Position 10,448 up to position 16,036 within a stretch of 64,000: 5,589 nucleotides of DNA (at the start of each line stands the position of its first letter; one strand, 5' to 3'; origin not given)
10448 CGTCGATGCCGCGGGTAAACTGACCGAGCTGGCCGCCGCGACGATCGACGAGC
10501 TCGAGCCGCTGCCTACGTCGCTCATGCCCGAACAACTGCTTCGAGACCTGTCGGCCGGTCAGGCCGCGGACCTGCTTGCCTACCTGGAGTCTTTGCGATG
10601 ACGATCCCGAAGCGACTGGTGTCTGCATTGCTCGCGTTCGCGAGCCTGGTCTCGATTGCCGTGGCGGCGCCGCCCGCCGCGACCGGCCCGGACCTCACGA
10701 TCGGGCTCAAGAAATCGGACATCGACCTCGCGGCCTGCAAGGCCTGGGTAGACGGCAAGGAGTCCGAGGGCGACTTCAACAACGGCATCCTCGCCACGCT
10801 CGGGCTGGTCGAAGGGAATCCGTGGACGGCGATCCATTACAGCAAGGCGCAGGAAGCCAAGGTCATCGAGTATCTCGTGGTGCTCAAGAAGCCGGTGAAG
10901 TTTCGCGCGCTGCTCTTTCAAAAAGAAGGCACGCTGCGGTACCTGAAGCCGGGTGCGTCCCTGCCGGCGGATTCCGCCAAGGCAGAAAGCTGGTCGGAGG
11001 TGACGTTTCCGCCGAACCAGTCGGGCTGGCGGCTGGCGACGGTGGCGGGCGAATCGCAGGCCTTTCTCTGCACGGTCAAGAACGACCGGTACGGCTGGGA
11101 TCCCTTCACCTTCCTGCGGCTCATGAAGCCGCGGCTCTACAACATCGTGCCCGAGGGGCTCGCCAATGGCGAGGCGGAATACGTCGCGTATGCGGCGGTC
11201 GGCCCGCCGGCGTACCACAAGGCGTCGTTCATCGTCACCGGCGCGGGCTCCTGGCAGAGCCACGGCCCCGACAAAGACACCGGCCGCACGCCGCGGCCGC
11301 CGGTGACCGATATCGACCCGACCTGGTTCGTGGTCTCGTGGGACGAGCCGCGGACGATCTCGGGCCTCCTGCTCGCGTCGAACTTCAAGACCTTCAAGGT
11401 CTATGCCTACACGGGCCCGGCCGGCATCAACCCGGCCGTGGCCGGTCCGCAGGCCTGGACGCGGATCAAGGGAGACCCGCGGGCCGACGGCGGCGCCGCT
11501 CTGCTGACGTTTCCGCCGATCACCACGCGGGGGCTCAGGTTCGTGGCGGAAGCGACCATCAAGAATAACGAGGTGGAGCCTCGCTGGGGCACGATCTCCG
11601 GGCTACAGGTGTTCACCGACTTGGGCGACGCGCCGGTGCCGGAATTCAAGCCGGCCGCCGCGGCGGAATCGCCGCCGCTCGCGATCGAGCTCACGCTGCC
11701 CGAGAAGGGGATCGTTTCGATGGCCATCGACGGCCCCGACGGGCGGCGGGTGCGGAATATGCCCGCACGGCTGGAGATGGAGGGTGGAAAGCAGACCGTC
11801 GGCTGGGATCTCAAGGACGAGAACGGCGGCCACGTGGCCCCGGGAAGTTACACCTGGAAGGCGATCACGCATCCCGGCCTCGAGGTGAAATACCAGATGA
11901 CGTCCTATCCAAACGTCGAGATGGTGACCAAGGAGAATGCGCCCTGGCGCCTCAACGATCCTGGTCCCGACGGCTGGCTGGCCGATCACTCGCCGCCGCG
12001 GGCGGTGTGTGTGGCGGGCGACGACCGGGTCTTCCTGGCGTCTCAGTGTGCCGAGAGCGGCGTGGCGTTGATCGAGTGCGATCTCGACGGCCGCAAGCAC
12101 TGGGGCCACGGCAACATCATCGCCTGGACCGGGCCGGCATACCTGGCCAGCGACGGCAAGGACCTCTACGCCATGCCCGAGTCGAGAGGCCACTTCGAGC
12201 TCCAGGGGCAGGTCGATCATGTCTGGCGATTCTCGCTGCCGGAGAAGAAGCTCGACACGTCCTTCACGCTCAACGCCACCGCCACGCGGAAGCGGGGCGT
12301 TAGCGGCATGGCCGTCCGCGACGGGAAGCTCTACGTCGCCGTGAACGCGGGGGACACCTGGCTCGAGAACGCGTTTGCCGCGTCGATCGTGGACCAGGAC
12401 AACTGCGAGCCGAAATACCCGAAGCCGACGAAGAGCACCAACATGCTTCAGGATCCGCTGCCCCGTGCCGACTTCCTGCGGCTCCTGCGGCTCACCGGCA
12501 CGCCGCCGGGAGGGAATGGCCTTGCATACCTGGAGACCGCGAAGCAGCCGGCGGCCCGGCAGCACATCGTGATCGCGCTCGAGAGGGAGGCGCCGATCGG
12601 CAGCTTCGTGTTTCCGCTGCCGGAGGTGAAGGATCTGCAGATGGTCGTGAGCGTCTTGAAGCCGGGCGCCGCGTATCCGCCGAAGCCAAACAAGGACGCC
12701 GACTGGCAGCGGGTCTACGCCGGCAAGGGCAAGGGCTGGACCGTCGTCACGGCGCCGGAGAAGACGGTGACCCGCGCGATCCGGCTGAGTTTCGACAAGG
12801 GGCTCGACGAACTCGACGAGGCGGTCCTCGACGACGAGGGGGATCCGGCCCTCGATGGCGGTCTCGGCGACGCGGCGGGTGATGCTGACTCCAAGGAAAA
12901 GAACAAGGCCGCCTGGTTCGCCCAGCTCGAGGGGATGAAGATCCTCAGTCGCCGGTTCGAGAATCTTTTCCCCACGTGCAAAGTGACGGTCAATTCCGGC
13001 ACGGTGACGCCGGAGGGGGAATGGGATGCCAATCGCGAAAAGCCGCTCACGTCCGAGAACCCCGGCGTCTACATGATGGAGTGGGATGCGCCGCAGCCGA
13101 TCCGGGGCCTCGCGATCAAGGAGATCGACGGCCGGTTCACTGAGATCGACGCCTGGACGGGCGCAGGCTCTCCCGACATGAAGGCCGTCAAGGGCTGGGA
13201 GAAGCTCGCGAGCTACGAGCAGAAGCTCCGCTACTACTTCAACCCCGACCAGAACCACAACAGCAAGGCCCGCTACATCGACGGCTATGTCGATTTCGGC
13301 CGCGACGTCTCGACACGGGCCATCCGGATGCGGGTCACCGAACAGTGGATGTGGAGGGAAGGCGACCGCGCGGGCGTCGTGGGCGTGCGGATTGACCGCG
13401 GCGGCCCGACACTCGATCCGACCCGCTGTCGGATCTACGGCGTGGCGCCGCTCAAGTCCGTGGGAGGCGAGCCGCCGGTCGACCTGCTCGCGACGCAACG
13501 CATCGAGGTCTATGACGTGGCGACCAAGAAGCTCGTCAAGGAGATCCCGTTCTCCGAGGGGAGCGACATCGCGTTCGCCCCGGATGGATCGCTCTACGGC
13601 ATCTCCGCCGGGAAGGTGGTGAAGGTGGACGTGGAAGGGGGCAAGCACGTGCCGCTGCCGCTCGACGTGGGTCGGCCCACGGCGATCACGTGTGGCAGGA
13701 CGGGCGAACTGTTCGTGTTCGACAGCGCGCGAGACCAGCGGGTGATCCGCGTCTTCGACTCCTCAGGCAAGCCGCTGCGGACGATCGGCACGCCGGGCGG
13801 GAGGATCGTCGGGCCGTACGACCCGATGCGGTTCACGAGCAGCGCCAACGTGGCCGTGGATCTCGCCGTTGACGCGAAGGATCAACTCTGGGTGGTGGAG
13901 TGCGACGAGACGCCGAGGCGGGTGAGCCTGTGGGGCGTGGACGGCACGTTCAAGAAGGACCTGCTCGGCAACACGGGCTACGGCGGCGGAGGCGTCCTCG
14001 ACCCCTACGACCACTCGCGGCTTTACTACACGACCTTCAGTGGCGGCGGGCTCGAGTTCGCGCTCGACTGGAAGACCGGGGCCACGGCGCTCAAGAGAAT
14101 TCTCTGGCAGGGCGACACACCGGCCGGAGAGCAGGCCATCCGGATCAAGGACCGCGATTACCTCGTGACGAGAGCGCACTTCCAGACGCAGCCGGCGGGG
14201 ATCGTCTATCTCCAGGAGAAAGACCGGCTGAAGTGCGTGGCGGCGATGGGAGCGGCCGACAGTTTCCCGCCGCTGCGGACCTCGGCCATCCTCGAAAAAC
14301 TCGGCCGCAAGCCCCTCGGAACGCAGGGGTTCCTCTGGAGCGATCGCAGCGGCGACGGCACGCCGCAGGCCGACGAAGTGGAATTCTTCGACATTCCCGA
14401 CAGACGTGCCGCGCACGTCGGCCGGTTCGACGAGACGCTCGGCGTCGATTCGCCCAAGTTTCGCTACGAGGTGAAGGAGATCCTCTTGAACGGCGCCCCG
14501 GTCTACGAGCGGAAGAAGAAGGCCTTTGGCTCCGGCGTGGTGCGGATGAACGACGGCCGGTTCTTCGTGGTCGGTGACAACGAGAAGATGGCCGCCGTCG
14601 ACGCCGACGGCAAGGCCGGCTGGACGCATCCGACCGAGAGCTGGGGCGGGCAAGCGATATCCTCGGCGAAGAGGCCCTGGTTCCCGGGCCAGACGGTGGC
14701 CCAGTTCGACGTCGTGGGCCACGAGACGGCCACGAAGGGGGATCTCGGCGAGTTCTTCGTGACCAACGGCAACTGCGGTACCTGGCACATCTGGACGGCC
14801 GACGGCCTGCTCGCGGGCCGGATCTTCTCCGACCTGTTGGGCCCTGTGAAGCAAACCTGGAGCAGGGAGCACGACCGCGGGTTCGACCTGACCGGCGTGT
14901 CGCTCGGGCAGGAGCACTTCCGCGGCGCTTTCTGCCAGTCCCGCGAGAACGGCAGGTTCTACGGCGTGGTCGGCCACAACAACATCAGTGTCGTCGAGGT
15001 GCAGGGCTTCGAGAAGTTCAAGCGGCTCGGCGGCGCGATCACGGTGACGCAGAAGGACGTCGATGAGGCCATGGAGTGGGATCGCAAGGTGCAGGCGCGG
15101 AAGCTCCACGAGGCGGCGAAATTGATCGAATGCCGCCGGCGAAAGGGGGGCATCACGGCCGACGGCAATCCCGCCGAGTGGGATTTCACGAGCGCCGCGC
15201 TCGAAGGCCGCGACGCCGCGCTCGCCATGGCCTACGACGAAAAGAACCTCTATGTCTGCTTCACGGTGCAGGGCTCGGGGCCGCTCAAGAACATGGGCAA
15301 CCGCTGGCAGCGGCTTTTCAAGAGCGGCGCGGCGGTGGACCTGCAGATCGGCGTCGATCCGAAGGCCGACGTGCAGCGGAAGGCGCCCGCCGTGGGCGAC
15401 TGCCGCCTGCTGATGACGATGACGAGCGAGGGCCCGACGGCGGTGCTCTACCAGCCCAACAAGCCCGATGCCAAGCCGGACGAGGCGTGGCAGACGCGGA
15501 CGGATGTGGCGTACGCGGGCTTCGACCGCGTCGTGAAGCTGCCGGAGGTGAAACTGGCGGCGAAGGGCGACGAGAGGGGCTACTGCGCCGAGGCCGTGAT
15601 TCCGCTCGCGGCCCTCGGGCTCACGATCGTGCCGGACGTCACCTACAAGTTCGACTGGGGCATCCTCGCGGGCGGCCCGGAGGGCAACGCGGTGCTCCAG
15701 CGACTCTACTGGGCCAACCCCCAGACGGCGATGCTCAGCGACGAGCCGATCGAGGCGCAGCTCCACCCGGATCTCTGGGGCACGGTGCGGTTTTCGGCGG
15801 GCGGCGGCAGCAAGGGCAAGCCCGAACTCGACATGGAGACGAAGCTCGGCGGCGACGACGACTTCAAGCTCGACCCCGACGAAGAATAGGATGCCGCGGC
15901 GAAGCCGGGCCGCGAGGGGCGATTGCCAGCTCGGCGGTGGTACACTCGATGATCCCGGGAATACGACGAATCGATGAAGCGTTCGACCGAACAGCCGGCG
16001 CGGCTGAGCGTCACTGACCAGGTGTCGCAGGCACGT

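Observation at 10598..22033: Tandem duplication of a 5.3-kb gene with mosaic nucleotide identity (gene-conversion-like tracts) and foreign DNA in the junction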

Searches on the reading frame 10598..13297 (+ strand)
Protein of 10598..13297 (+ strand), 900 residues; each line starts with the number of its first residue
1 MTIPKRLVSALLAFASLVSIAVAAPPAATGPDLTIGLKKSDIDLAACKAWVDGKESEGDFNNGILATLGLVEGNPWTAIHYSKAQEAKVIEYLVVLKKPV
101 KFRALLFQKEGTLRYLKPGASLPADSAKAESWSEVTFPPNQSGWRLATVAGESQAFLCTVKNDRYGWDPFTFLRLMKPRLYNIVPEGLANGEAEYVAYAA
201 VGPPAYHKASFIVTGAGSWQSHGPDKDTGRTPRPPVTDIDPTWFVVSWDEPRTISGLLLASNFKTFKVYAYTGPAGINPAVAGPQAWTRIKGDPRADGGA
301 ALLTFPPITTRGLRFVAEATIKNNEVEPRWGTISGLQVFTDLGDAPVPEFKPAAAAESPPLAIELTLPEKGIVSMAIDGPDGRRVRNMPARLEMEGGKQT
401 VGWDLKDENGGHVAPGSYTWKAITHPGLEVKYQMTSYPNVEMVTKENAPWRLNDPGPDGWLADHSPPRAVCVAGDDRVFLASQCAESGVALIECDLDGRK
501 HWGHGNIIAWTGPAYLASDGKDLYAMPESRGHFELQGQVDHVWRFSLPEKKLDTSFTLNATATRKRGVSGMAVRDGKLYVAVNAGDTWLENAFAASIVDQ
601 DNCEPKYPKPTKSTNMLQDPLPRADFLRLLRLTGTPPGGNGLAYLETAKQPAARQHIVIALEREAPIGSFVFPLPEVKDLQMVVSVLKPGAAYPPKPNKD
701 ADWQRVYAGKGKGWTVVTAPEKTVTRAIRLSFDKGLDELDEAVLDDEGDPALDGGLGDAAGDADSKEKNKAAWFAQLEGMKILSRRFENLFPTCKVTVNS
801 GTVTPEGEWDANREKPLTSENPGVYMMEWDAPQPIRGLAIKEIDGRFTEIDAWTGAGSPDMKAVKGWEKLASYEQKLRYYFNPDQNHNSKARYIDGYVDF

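Call 66: predict_structure(alignment_id=A1)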
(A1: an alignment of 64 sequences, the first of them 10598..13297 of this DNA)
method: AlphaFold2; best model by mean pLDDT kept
length: 900 residues; sequences in the alignment: 64
mean_pLDDT: 82.7   pTM: 0.52
mean pLDDT of the five models: 82.7, 81.8, 80.8, 80.5, 79.6
residues with pLDDT >= 90: 384; 70-90: 354; 50-70: 115; < 50: 47
segments of 3 or more residues with pLDDT < 50: 1-3, 19-24, 354-357, 428-438, 746-768
pLDDT, mean of each block of 10 residues (from residue 1): 51 53 55 92 95 91 95 90 83 96 96 95 89 95 95 96 76 96 93 82 79 93 81 87 93 96 96 84 90 88 95 96 71 97 90 57 86 84 73 83 77 81 64 41 66 75 74 88 80 83 84 90 85 64 91 80 71 87 71 90 89 65 89 73 89 94 95 89 95 93 95 91 96 78 51 43 47 90 92 92 87 83 91 87 81 87 88 77 70 71
secondary structure, 60 per line:
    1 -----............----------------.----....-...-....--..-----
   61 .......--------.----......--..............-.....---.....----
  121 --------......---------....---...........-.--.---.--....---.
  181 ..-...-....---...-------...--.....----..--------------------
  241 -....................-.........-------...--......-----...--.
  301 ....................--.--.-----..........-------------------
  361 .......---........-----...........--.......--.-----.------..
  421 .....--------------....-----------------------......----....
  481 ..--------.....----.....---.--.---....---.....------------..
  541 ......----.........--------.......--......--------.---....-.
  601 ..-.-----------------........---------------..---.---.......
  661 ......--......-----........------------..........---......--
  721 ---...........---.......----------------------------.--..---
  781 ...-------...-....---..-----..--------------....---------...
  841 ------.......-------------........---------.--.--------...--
elements in order (helices of 4 or more, strands of 3 or more residues): H6-17 E48-51 H61-67 H81-86 E89-102 E104-108 E112-116 E132-134 E144-147 E151-161 E173-176 E180-182 E188-191 E195-197 E205-207 H210-214 E242-261 E263-271 E287-289 E295-297 E300-320 E332-341 E361-367 E371-378 E384-394 E397-403 E419-425 H440-443 E467-472 E477-482 E491-495 E500-504 E515-518 E522-526 E539-546 E551-559 E568-574 E577-582 H622-629 E654-666 E669-674 E680-687 E703-709 E713-718 E724-734 H738-744 E781-783 E795-798 E825-828 E838-840 E847-853 E867-874 E896-898

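Call 68: fold_search(model_id=the predicted structure, library=pdb)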
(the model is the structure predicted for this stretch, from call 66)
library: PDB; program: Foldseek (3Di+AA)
matches with E <= 10: 1379; with E <= 0.001: 92
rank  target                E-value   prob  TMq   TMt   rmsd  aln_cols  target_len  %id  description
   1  7jfs                  2.1e-08  1.00  0.12  0.12  24.0       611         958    8  The structure of the CBM32-1, CBM32-2, and M60 catalytic domains from Clostridium perfringens ZmpB (released 2021-02-03)
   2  7jnf                  7.6e-08  1.00  0.13  0.26  17.4       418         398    9  The structure of CBM32-1 and CBM32-2 domains from Clostridium perfringens ZmpB in complex with GalNAc (released 2021-02-03)
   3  8ayr_A                4.2e-07  1.00  0.12  0.16  20.4       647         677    9  Sialidases and Fucosidases of Akkermansia muciniphila are key for rapid growth on colonic mucin and nutrient sharing a (released 2023-03-01)
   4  7jnb                  4.4e-07  1.00  0.13  0.25  17.4       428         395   10  The structure of CBM32-1 and CBM32-2 domains from Clostridium perfringens ZmpB in complex with GalNAc (released 2021-02-03)
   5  7jnd                  6.0e-07  1.00  0.12  0.24  17.9       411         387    9  The structure of CBM32-1 and CBM32-2 domains from Clostridium perfringens ZmpB (released 2021-02-03)
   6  6xlr                  6.3e-07  1.00  0.12  0.16  25.4       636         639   12  The 1.23 Angstrom crystal structure of galactose oxidase variant with genetically incorporated Cl2-Tyr272 (released 2021-02-03)
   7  4bxs_V                7.8e-07  1.00  0.13  0.10  14.8       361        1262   12  Crystal Structure of the Prothrombinase Complex from the Venom of Pseudonaja Textilis (released 2013-07-31)
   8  9ndr                  8.6e-07  0.99  0.12  0.16  25.2       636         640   12  The 1.22 Angstrom crystal structure of galactose oxidase variant with genetically incorporated F2-Tyr495 (released 2026-03-11)
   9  6xlt                  1.1e-06  0.99  0.12  0.16  25.4       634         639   13  The 1.48 Angstrom crystal structure of evolved galactose oxidase variant A3.E7 (released 2021-02-03)
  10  2qqj                  1.3e-06  1.00  0.14  0.31  15.9       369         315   14  Crystal Structure of the b1b2 Domains from Human Neuropilin-2 (released 2007-11-20)
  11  2eib                  1.3e-06  1.00  0.11  0.16  24.9       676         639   12  Crystal Structure of Galactose Oxidase, W290H mutant (released 2007-04-24)
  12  9neh                  1.6e-06  0.99  0.12  0.16  25.3       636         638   13  The 1.48 Angstrom crystal structure of galactose oxidase variant with genetically incorporated Cl2-Tyr495 (released 2026-03-11)
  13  9g8h_A                2.2e-06  1.00  0.13  0.19  25.2       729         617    9  Crystal structure of a galactose oxidase in complex with galactose (released 2025-08-06)
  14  6w98_A                2.3e-06  0.93  0.10  0.08  28.5       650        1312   11  Single-Particle Cryo-EM Structure of Arabinofuranosyltransferase AftD from Mycobacteria (released 2020-05-13)
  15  4qdr                  2.4e-06  1.00  0.12  0.29  14.8       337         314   13  Physical basis for Nrp2 ligand binding (released 2015-04-15)
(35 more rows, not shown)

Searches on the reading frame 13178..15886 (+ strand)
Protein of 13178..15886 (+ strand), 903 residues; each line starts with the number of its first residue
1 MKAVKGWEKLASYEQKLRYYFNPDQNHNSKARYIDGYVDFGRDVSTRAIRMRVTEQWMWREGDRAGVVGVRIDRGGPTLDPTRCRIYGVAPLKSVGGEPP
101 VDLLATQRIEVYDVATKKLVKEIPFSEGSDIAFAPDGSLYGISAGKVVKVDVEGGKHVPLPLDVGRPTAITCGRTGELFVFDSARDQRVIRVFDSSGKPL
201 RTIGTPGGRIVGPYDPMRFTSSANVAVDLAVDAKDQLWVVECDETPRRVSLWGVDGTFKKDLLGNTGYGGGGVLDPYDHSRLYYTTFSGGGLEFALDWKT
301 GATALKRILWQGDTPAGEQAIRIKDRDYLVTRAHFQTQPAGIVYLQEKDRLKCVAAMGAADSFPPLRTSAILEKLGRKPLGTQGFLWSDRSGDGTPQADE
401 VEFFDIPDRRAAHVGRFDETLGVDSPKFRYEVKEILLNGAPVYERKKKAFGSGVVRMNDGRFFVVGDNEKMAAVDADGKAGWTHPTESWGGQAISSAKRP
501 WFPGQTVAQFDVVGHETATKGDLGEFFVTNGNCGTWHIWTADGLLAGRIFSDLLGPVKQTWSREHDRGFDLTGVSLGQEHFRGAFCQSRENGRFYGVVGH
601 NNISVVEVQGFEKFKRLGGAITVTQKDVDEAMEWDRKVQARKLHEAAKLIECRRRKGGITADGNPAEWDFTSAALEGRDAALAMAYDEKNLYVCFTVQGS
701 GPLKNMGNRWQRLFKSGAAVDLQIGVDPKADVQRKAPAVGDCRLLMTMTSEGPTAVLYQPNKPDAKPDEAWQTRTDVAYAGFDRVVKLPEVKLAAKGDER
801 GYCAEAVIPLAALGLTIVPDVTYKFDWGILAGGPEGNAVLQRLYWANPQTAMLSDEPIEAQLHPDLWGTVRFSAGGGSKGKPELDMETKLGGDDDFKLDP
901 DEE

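Call 84: predict_structure(alignment_id=A2)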
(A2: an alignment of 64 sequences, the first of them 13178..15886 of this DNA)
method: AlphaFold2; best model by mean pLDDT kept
length: 903 residues; sequences in the alignment: 64
mean_pLDDT: 83.7   pTM: 0.73
mean pLDDT of the five models: 83.7, 83.5, 82.7, 82.5, 80.4
residues with pLDDT >= 90: 438; 70-90: 319; 50-70: 96; < 50: 50
segments of 3 or more residues with pLDDT < 50: 1-4, 91-99, 639-645, 876-903
pLDDT, mean of each block of 10 residues (from residue 1): 57 82 80 62 66 81 80 84 67 45 77 92 89 94 93 87 95 95 97 93 96 95 93 96 84 96 82 94 92 93 92 94 96 89 96 96 92 88 94 94 86 91 93 97 94 90 79 90 78 70 72 92 92 86 89 70 64 75 90 91 89 80 65 53 57 81 87 83 93 92 85 89 92 85 94 94 90 72 94 90 94 90 92 80 75 67 85 61 36 37 34
secondary structure, 60 per line:
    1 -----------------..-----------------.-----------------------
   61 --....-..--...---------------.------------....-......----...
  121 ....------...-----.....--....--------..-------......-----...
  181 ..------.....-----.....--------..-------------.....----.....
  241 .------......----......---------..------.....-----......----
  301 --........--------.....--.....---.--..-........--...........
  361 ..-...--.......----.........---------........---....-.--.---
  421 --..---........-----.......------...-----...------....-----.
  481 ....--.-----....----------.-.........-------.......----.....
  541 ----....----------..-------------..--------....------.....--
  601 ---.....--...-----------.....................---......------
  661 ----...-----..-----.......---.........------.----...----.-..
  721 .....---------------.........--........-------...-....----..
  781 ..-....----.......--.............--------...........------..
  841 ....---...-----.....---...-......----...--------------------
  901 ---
elements in order (helices of 4 or more, strands of 3 or more residues): H63-66 H103-106 E108-113 E118-124 E131-133 E139-143 E146-149 E167-172 E178-182 E189-193 E199-203 E227-231 E236-241 E248-253 E258-263 E281-285 E291-296 E303-310 E319-323 E326-330 E340-347 E350-359 H369-375 E383-388 E401-405 H409-412 E428-435 E441-447 E454-456 E462-464 E471-474 E480-484 H493-496 E509-517 E525-531 E536-540 E545-548 E584-587 E594-598 E604-608 H625-645 E649-654 E680-686 E690-698 E719-725 E741-749 E752-759 E771-774 E779-782 E784-787 E792-798 E801-809 H810-813 E822-832 E839-844 H856-860 E868-873

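Call 86: fold_search(model_id=the predicted structure, library=pdb)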
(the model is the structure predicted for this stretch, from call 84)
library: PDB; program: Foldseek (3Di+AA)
matches with E <= 10: 1621; with E <= 0.001: 943
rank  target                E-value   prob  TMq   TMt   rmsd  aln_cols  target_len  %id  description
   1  9bfu_A                6.1e-11  1.00  0.13  0.07  36.5       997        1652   10  Cryo-EM structure of Sevenless extracellular domain (composite map of the dimer, pH 4.6) (released 2025-01-29)
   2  7awy                  8.1e-10  1.00  0.16  0.34  19.4       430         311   13  Crystal structure of the computationally designed Scone-R protein (released 2021-01-13)
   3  6tji_A                1.5e-09  1.00  0.16  0.31  18.1       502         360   13  Crystal structure of the computationally designed Cake10 protein (released 2020-05-06)
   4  7mqa_LR               1.6e-09  1.00  0.30  0.34  11.5       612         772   11  Cryo-EM structure of the human SSU processome, state post-A1 (released 2021-09-22)
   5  8hme_E                1.6e-09  1.00  0.13  0.11  22.9       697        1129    8  head module state 1 of Tetrahymena IFT-A (released 2023-06-14)
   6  9e78_0L               2.6e-09  1.00  0.15  0.19  18.8       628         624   10  48-nm repeat of the Leishmania tarentolae doublet microtubule (released 2025-03-12)
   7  4a2l_D                2.6e-09  1.00  0.10  0.12  25.5       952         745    9  Structure of the periplasmic domain of the heparin and heparan sulphate sensing hybrid two component system BT4663 in  (released 2012-05-02)
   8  8prj                  2.9e-09  1.00  0.16  0.35  18.9       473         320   11  The structure of v31Bagel8 (released 2024-07-24)
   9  6tjh_A                2.9e-09  1.00  0.16  0.32  18.1       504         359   12  Crystal structure of the computationally designed Cake9 protein (released 2020-05-06)
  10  8fh3_B                3.5e-09  1.00  0.14  0.12  19.4       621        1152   11  Human IFT-A complex structures provide molecular insights into ciliary transport (released 2023-02-22)
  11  7mq8_LR               3.7e-09  1.00  0.29  0.34  11.9       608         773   11  Cryo-EM structure of the human SSU processome, state pre-A1 (released 2021-09-22)
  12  4a2m_B                4.8e-09  1.00  0.19  0.22  23.6       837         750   10  Structure of the periplasmic domain of the heparin and heparan sulphate sensing hybrid two component system BT4663 in  (released 2012-05-02)
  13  8snb_4A               4.8e-09  1.00  0.12  0.17  25.9       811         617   10  atomic model of sea urchin sperm doublet microtubule (48-nm periodicity) (released 2023-06-28)
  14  4a2l_B                4.8e-09  1.00  0.13  0.15  25.7       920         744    9  Structure of the periplasmic domain of the heparin and heparan sulphate sensing hybrid two component system BT4663 in  (released 2012-05-02)
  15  6u42_5L               5.6e-09  1.00  0.28  0.38   8.8       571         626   12  Natively decorated ciliary doublet microtubule (released 2019-11-13)
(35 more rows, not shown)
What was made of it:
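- On Replacement flexible genomic island: The folds are CBM32/discoidin-like and beta-propeller (calls 68, 86).
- Domain architecture comes from calls 66, 68, 84 and 86.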
